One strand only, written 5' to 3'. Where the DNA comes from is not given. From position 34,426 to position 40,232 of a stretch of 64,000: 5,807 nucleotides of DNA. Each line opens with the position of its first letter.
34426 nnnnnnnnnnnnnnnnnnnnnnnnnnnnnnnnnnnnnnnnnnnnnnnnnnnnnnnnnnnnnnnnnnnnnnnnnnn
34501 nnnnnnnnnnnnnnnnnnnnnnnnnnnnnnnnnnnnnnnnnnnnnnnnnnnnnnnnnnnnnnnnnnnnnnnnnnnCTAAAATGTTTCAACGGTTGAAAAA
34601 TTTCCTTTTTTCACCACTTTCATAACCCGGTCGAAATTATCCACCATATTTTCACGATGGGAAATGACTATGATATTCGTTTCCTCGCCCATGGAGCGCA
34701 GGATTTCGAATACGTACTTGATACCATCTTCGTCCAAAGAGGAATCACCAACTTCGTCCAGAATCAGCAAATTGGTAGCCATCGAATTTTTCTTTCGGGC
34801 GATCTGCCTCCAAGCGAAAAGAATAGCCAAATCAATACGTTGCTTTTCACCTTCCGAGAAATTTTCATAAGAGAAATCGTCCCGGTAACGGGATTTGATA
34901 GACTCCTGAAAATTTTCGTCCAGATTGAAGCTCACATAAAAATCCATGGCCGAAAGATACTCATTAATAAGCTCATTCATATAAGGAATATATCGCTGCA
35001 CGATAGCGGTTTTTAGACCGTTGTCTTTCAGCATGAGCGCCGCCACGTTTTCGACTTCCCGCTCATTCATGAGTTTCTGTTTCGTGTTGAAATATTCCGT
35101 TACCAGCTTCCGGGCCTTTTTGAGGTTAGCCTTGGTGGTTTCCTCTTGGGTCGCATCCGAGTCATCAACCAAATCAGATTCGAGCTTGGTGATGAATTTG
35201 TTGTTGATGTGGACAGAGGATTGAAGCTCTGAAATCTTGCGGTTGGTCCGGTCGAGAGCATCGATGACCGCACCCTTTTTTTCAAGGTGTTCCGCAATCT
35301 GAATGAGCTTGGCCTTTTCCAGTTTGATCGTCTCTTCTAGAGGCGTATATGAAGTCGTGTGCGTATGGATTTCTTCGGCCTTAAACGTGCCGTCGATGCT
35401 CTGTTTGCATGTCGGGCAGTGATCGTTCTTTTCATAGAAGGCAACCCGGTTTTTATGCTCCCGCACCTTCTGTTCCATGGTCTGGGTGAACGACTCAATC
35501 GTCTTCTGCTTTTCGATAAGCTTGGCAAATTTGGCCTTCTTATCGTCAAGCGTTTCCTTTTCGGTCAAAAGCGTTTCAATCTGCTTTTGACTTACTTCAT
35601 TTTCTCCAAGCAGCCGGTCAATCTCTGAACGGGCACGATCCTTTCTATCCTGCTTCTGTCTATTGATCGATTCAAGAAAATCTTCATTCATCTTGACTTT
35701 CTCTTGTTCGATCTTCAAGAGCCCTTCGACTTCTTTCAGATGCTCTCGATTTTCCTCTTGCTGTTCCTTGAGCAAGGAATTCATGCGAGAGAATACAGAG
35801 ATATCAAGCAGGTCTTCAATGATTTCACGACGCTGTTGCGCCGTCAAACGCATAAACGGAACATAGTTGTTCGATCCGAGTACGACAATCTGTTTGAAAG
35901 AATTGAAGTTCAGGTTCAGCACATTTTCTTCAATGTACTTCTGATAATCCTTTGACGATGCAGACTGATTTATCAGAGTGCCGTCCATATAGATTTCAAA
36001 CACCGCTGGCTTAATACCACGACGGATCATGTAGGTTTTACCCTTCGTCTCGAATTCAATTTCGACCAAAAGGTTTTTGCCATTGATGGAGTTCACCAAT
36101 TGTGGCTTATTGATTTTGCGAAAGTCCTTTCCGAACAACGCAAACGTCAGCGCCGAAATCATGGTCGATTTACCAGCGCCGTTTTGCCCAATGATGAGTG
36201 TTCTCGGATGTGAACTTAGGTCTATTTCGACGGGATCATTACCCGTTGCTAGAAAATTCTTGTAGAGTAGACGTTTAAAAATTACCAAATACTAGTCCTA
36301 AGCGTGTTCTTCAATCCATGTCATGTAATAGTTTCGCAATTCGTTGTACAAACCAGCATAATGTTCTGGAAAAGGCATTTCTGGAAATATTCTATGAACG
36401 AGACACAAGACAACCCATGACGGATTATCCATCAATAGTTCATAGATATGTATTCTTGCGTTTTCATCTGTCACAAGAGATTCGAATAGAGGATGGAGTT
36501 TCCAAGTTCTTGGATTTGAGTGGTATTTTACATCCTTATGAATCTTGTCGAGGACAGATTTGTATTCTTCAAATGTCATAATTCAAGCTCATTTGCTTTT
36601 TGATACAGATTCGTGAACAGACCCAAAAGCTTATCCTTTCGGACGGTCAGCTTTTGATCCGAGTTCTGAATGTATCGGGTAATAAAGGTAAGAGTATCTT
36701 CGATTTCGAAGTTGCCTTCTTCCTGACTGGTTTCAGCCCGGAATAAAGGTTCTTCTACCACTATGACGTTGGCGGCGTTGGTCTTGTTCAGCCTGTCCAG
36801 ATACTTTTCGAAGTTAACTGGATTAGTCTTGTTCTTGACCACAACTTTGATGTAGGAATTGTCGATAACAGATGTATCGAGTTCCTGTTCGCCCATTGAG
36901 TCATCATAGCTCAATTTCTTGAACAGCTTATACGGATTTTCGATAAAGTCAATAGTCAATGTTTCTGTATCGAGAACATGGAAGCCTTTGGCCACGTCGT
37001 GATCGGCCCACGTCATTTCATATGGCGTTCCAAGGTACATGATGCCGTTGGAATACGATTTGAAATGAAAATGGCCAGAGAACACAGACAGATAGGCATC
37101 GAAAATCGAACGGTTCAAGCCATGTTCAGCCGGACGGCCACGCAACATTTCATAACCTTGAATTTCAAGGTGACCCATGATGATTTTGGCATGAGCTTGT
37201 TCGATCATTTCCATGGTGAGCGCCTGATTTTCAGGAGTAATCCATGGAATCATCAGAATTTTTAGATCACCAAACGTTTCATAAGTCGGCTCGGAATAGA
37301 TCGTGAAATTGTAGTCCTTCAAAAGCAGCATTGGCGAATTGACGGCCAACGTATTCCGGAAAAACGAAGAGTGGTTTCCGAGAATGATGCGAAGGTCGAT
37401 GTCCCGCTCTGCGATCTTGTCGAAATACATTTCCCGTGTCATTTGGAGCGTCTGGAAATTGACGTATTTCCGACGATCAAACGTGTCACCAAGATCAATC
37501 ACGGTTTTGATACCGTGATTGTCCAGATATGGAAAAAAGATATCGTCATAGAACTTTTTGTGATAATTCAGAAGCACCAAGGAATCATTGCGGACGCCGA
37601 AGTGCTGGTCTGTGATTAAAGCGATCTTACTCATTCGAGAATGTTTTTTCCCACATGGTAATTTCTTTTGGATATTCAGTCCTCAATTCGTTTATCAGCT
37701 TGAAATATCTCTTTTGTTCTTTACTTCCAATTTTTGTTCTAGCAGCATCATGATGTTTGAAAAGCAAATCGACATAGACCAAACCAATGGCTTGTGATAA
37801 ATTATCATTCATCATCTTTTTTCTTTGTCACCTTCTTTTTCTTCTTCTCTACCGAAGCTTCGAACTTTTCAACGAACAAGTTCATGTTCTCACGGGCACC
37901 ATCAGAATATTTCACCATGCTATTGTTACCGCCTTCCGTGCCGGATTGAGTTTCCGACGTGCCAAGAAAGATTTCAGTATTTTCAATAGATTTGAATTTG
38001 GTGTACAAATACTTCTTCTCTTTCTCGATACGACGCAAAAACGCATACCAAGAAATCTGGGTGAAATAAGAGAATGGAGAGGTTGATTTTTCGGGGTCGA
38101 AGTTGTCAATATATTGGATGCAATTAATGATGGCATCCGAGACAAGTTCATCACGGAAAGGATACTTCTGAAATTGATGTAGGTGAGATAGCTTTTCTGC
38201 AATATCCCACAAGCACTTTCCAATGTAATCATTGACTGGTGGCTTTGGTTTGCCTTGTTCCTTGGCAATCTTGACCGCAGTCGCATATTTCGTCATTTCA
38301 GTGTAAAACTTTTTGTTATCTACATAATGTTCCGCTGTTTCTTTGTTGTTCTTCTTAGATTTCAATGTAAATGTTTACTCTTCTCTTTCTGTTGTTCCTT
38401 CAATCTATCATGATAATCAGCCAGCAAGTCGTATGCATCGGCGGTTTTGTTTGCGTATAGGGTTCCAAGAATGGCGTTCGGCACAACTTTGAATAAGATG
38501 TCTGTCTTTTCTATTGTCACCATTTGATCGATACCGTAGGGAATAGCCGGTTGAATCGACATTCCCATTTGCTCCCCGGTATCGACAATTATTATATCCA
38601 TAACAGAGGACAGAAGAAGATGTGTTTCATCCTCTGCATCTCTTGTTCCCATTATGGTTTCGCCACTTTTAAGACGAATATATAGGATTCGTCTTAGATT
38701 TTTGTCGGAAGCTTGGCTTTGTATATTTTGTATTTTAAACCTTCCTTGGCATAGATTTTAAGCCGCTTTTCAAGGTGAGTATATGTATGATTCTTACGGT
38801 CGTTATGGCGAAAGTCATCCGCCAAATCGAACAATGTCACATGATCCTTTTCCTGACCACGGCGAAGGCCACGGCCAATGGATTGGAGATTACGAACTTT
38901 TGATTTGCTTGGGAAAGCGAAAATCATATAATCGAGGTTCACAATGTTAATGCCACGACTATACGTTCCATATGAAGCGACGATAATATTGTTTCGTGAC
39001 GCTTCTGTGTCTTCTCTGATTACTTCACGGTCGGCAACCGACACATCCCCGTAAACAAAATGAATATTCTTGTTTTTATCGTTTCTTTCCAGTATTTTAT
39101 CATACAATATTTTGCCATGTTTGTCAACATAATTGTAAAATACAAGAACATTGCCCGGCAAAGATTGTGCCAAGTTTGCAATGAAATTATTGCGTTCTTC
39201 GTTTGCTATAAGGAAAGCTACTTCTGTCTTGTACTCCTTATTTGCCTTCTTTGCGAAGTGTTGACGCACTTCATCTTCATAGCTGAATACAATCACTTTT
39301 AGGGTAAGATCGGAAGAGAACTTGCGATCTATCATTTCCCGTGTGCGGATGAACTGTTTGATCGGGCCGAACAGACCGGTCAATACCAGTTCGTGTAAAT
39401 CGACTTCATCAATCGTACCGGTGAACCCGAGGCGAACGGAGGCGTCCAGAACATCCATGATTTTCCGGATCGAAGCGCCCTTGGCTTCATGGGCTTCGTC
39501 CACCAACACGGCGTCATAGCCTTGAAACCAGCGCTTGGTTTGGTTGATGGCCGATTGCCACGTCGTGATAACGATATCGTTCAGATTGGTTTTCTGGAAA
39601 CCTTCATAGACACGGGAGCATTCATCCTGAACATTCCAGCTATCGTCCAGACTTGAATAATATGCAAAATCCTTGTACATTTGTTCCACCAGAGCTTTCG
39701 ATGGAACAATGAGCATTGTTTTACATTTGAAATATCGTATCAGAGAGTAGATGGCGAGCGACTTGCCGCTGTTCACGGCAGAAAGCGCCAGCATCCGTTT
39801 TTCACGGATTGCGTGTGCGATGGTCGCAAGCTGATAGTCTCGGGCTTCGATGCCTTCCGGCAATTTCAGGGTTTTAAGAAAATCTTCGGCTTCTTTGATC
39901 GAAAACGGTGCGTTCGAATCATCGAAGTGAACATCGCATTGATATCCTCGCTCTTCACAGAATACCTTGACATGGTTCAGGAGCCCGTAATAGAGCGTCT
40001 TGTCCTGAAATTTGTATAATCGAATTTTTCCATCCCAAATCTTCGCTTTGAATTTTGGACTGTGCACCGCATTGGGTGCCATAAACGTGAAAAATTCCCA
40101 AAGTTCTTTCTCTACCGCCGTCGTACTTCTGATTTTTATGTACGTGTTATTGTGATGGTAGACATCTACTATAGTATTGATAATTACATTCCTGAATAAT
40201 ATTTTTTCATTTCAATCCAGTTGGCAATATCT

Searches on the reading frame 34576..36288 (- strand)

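Call 11: search_protein_families(library=phrogs, proteins=[window:34576-36288:-], max_evalue=0.00001)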
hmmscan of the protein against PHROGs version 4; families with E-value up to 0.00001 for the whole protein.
window:34576-36288:- (570 aa): 5 families
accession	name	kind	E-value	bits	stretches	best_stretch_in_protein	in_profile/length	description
phrog_77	-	DNA, RNA and nucleotide metabolism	2.2e-169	567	1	1-569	295-954/967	SbcC-like subunit of palindrome specific endonuclease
phrog_2392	-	moron, auxiliary metabolic gene and host takeover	2.1e-11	43.9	1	476-559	617-688/726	ABC transporter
phrog_21388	-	DNA, RNA and nucleotide metabolism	7.4e-11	43.2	1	1-91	1-98/126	exonuclease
phrog_19980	-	unknown function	3.6e-08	33.2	1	31-411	31-423/1068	-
phrog_293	-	moron, auxiliary metabolic gene and host takeover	3.8e-08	32.8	1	473-563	545-625/1058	ABC transporter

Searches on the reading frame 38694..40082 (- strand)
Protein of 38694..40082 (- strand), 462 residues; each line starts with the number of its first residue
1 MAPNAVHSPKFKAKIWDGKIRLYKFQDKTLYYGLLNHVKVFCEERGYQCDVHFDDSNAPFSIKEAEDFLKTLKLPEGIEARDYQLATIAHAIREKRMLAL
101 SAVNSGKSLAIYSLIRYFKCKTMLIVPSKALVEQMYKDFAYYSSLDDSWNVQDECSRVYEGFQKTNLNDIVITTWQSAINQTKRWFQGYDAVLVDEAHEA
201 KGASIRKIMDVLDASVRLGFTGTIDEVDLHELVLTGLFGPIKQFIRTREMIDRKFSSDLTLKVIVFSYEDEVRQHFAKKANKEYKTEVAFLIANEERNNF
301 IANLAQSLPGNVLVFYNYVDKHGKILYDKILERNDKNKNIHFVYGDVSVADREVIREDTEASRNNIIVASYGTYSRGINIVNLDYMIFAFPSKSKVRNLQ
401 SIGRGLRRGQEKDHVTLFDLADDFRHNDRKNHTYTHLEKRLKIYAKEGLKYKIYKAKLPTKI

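Call 11: search_protein_families(library=phrogs, proteins=[window:38694-40082:-], max_evalue=0.00001)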
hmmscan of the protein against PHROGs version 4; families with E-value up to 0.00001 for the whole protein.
window:38694-40082:- (462 aa): 7 families
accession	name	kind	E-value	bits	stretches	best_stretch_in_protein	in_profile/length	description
phrog_16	-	DNA, RNA and nucleotide metabolism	1.6e-80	272.6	1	26-447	238-622/986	DNA helicase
phrog_9690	-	DNA, RNA and nucleotide metabolism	1.8e-77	261.4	1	161-457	13-305/306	DNA helicase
phrog_16259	-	DNA, RNA and nucleotide metabolism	7.9e-53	180.8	1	2-250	34-289/330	DNA helicase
phrog_62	-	DNA, RNA and nucleotide metabolism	7.5e-18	64.4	2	309-420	1003-1108/1881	DNA helicase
phrog_17901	-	DNA, RNA and nucleotide metabolism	3.8e-17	63.7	1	365-451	12-98/109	DNA helicase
phrog_6819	-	DNA, RNA and nucleotide metabolism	1.3e-10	41.4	1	66-222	7-168/645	Holliday junction branch migration helicase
phrog_14619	-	DNA, RNA and nucleotide metabolism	6.9e-06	26.8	0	5-111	40-151/314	DNA helicase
